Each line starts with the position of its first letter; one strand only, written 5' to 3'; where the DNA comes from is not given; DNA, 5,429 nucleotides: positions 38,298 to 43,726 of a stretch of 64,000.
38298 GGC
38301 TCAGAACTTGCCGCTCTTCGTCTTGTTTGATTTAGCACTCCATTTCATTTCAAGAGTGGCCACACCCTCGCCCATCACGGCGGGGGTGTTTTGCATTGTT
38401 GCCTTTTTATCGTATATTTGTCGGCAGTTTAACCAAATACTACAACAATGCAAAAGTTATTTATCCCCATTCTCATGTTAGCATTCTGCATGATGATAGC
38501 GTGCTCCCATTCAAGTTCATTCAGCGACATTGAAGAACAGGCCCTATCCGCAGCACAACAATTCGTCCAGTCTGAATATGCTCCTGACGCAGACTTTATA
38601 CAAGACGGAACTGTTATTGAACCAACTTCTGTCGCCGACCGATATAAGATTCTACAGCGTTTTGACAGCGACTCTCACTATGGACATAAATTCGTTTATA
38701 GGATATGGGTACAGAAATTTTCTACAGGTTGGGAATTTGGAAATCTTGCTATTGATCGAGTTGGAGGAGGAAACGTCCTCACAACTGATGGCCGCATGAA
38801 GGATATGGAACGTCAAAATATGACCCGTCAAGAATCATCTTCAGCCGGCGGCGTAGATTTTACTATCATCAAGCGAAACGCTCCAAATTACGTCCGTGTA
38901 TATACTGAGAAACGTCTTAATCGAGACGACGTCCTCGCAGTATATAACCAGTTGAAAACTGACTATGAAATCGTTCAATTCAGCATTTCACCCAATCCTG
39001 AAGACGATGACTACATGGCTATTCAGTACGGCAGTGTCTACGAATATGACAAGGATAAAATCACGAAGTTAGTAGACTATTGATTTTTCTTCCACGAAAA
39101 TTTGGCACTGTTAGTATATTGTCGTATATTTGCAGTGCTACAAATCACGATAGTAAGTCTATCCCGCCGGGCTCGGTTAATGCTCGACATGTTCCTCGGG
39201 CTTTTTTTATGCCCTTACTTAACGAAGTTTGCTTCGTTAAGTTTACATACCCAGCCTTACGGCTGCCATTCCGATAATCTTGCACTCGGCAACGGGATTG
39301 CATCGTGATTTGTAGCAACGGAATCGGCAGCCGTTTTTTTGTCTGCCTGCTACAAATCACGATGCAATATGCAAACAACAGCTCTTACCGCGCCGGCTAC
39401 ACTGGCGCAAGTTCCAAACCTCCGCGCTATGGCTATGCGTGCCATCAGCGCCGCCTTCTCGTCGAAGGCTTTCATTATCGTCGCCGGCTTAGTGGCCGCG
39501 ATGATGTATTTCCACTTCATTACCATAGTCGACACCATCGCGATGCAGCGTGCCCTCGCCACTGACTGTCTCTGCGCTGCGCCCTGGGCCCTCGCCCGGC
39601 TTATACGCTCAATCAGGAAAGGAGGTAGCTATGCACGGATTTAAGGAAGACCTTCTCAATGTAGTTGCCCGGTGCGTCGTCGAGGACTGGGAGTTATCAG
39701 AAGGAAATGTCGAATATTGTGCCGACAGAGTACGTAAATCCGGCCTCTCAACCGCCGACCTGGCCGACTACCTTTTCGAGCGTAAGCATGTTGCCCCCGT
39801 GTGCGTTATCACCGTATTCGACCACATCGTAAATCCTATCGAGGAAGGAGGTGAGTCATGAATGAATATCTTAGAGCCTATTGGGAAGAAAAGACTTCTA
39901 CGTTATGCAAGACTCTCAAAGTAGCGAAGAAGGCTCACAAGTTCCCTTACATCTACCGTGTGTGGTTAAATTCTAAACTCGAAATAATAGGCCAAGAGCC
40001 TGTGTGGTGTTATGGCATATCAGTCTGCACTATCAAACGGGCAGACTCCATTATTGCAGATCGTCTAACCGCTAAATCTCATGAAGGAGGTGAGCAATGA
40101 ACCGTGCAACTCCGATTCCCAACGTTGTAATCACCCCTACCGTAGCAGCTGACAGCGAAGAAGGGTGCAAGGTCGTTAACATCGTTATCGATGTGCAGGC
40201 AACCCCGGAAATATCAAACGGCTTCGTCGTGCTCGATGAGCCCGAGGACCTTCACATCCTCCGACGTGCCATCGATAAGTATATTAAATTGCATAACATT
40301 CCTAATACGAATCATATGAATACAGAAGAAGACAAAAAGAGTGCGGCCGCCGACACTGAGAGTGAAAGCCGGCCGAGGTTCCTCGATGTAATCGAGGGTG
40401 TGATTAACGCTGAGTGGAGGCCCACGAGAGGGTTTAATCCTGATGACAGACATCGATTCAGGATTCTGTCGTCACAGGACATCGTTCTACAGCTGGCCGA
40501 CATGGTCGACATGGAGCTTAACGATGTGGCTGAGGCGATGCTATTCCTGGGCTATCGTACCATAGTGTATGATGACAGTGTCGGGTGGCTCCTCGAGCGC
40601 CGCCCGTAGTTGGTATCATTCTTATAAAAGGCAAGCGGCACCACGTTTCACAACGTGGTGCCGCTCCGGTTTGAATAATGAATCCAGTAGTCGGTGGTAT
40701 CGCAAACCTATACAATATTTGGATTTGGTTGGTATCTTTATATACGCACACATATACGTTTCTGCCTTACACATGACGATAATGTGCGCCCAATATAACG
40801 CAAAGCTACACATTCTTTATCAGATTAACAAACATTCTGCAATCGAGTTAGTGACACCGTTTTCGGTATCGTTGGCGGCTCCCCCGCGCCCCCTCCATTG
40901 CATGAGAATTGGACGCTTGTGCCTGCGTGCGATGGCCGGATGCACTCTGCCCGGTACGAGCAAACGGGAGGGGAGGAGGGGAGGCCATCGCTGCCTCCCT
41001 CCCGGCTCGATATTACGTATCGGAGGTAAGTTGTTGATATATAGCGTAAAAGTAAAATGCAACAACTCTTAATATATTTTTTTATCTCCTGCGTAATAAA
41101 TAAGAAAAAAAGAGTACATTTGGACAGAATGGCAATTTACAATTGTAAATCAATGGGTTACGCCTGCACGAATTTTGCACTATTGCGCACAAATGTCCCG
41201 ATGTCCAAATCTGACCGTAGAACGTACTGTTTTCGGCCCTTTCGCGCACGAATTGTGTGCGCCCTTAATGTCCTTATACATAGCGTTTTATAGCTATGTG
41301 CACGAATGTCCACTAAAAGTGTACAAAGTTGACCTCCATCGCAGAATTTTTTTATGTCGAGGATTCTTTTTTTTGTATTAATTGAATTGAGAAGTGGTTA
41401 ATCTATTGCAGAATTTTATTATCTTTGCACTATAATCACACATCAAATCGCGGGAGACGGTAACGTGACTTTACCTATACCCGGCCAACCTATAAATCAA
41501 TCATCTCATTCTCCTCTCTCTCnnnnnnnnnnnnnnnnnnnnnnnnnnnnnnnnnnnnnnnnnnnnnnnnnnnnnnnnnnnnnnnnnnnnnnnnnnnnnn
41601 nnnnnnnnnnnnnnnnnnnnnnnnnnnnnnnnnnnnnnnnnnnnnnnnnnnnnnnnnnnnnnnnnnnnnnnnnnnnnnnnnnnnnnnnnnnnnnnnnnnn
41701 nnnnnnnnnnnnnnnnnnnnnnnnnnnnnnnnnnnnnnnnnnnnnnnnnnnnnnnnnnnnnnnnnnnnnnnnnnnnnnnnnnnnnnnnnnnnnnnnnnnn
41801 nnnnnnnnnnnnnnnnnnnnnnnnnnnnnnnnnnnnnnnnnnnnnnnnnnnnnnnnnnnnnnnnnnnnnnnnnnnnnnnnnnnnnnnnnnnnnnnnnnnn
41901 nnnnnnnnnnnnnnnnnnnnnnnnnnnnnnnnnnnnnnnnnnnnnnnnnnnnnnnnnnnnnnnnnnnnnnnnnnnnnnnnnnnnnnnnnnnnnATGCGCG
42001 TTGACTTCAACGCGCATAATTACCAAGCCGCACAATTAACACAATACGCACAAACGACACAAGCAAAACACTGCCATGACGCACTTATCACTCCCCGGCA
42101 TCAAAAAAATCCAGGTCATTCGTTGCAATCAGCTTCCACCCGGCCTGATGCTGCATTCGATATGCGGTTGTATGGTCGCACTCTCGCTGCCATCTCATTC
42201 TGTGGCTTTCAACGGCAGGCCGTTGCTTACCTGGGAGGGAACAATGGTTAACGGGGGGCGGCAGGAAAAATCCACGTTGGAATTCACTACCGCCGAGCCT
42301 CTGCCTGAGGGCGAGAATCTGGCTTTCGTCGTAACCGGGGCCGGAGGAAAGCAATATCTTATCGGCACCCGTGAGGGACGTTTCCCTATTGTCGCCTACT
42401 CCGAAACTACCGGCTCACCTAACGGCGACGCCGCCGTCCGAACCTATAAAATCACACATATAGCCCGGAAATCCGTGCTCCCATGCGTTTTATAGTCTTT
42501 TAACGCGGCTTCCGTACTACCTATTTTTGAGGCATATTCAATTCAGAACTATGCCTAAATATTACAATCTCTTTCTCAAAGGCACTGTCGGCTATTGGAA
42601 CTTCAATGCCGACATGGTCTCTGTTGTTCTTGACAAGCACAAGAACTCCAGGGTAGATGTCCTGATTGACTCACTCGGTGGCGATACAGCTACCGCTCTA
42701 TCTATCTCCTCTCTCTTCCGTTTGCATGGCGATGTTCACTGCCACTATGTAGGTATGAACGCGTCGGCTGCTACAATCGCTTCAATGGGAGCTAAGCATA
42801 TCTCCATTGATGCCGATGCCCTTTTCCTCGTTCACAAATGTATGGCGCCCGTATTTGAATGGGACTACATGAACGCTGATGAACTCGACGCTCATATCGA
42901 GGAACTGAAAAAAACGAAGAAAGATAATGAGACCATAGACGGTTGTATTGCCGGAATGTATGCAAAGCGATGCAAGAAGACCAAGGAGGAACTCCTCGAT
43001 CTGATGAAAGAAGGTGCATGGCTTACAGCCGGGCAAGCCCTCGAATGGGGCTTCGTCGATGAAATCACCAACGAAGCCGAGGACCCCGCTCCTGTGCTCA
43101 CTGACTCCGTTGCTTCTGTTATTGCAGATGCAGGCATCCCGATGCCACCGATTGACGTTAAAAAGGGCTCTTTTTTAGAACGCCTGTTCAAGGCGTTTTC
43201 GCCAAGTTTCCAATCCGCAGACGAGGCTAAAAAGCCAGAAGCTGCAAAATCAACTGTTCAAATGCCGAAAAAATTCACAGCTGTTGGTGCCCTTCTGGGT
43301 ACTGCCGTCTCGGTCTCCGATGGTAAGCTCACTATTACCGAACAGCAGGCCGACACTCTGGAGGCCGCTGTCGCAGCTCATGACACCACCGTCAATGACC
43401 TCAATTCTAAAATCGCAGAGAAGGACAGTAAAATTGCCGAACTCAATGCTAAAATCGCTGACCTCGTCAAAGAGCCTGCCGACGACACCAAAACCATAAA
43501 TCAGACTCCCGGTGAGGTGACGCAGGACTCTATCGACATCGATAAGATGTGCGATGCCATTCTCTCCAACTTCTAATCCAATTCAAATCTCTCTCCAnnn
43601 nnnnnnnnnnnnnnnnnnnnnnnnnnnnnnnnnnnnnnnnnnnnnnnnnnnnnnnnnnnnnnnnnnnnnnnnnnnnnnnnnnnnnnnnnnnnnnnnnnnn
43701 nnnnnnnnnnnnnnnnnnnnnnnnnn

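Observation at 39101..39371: Three orthogonal antisense-RNA switch modules in one prophage (copy 1): promoter-A1...[stem A' stem]-A2-ATG with covariation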

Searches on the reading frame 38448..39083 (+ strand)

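Call 9: search_protein_families(library=pfam, proteins=[window:38448-39083:+])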
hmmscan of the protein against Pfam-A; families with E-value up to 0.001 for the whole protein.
window:38448-39083:+ (211 aa): 0 families

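Call 12: search_protein_families(library=phrogs, max_evalue=0.001, proteins=[window:38448-39083:+])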
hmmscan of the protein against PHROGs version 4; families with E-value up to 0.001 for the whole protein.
window:38448-39083:+ (211 aa): 0 families

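Call 71: search_protein_families(library=ncbifam, max_evalue=0.1, proteins=[window:38448-39083:+])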
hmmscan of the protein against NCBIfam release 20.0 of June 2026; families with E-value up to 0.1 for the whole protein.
window:38448-39083:+ (211 aa): 2 families
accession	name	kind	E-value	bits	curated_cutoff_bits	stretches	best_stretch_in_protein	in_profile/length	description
NF053690.1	BamK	equivalog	0.014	15.2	120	1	1-43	1-44/199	BamK family beta-barrel-assembly machinery protein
NF037938.1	Myr_Ysa_major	subfamily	0.05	13.5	60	1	3-43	8-46/158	MyfA/PsaA family fimbrial adhesin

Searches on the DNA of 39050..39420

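Call 6: search_rna_families(source=window, start=39050, end=39420, threshold=evalue, max_evalue=10, show_alignments=3)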
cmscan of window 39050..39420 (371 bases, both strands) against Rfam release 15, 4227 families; matches with E-value up to 10: 9.
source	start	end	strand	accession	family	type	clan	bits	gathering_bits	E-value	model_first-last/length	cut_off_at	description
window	39299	39365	-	RF03657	MIR6145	Gene; miRNA;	-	25.2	53.4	0.0065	1-78/78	no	MIR6145 microRNA precursor family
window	39292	39372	+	RF01916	mir-988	Gene; miRNA;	-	20.6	72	0.11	1-80/80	no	mir-988 microRNA precursor family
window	39297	39369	+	RF04038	mir-5985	Gene; miRNA;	-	19.9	100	0.27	1-74/74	no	mir-5985 microRNA precursor family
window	39297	39368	-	RF01916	mir-988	Gene; miRNA;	-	19.1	72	0.27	1-80/80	no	mir-988 microRNA precursor family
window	39298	39367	+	RF00642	mir-23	Gene; miRNA;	-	18.9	52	0.2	16-56/73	no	mir-23 microRNA precursor family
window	39298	39367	-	RF00642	mir-23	Gene; miRNA;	-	18.8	52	0.2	16-56/73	no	mir-23 microRNA precursor family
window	39297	39368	+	RF03976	MIR898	Gene; miRNA;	-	16.2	75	0.95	19-136/154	no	MIR898 microRNA precursor family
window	39301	39364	-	RF03482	mir-4774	Gene; miRNA;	-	14.8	85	10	1-76/76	no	mir-4774 microRNA precursor family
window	39216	39374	-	RF02901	AaHKsRNA41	Gene; sRNA;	-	12.7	97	1.5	1-187/187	no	Aggregatibacter sRNA 41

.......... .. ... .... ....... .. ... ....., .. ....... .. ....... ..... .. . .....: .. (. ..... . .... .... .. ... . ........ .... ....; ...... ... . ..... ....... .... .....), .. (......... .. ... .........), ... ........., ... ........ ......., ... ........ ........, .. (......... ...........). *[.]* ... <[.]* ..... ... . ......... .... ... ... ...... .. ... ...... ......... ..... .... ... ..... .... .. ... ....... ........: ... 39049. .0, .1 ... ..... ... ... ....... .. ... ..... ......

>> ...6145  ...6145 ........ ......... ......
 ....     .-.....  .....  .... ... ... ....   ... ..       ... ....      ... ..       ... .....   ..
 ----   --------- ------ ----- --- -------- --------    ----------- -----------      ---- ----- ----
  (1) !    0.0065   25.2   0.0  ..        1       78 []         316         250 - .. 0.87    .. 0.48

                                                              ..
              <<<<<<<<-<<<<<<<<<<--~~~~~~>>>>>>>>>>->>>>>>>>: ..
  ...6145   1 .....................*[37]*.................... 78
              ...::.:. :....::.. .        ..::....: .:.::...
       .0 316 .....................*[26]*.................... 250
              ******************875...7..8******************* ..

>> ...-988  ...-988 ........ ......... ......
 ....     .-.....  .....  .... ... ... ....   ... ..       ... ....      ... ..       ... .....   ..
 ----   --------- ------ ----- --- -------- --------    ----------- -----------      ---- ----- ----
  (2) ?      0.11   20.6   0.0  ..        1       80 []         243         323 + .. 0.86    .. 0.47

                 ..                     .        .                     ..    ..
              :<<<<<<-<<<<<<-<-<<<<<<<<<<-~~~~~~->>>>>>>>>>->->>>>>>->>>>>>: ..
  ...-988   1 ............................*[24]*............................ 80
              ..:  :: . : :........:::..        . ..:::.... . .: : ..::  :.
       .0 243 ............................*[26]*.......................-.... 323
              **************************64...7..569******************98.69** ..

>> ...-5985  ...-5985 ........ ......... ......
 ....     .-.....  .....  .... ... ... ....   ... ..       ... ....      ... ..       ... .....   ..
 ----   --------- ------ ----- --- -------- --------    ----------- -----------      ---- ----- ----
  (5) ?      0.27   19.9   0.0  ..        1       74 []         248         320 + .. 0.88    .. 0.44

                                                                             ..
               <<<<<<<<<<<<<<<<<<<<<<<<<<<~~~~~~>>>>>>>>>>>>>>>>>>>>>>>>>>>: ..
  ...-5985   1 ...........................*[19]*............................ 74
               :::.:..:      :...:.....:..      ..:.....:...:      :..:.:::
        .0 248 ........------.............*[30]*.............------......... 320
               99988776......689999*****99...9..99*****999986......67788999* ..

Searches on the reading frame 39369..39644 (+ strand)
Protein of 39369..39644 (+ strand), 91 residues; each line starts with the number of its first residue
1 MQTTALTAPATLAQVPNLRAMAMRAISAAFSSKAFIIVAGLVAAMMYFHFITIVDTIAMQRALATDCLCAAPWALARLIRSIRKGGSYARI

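Call 11: search_protein_families(library=pfam, max_evalue=0.01, proteins=[window:39369-39644:+])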
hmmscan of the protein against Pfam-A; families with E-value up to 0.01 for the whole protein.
window:39369-39644:+ (91 aa): 0 families

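Call 29: search_protein_families(library=phrogs, max_evalue=0.001, proteins=[window:39369-39644:+])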
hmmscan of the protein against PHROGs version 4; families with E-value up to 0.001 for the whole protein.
window:39369-39644:+ (91 aa): 0 families

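Call 71: search_protein_families(library=ncbifam, max_evalue=0.1, proteins=[window:39369-39644:+])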
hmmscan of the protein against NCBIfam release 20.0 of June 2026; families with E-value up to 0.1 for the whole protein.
window:39369-39644:+ (91 aa): 0 families

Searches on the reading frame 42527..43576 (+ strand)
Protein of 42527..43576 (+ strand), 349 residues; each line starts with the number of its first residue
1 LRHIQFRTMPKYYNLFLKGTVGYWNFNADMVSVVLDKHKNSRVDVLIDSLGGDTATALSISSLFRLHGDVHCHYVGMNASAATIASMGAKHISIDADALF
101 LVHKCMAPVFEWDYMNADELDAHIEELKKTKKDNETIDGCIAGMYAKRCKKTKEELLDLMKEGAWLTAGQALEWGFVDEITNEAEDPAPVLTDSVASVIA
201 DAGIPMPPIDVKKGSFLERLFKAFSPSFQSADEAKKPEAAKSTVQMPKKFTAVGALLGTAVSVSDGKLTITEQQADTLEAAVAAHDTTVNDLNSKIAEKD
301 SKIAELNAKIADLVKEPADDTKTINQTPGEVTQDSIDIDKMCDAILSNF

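Call 9: search_protein_families(library=pfam, proteins=[window:42527-43576:+])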
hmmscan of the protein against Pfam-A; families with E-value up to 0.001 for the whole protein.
window:42527-43576:+ (349 aa): 2 families
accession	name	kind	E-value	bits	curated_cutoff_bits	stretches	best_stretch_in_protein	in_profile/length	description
PF00574.28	CLP_protease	-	1.8e-13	51.2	20.2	1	33-182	38-180/182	Clp protease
PF04102.17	SlyX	-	0.00022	22.2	30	1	272-321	2-51/67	SlyX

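Call 12: search_protein_families(library=phrogs, max_evalue=0.001, proteins=[window:42527-43576:+])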
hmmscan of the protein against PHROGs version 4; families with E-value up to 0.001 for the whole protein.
window:42527-43576:+ (349 aa): 12 families
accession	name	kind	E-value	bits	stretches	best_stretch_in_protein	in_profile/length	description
phrog_94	-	head and packaging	8.9e-26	92.5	1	9-307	77-373/622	head maturation protease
phrog_2976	-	head and packaging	9.4e-22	79.2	1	23-291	33-311/394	head maturation protease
phrog_133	-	head and packaging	2.1e-19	70.6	1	14-310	21-276/668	head maturation protease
phrog_1684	-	head and packaging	3.1e-18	67.3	1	27-249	59-271/284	head maturation protease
phrog_3348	-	unknown function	1.3e-17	65.2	1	13-185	38-202/386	-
phrog_53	-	head and packaging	5.8e-13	49.9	1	42-312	119-421/583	head maturation protease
phrog_1827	-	other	7.1e-08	33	1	12-107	24-120/202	ATP-dependent protease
phrog_33547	-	unknown function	1.3e-07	32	1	17-179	4-157/357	-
phrog_3910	-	transcription regulation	5.5e-05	23.3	1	272-313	175-216/356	transcriptional regulator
phrog_23753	-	head and packaging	0.00064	20.4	1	20-181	23-172/298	head maturation protease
phrog_7599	-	unknown function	0.00086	20.7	1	260-308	15-63/95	-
phrog_2619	-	unknown function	0.0009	20.4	0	271-317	59-105/124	-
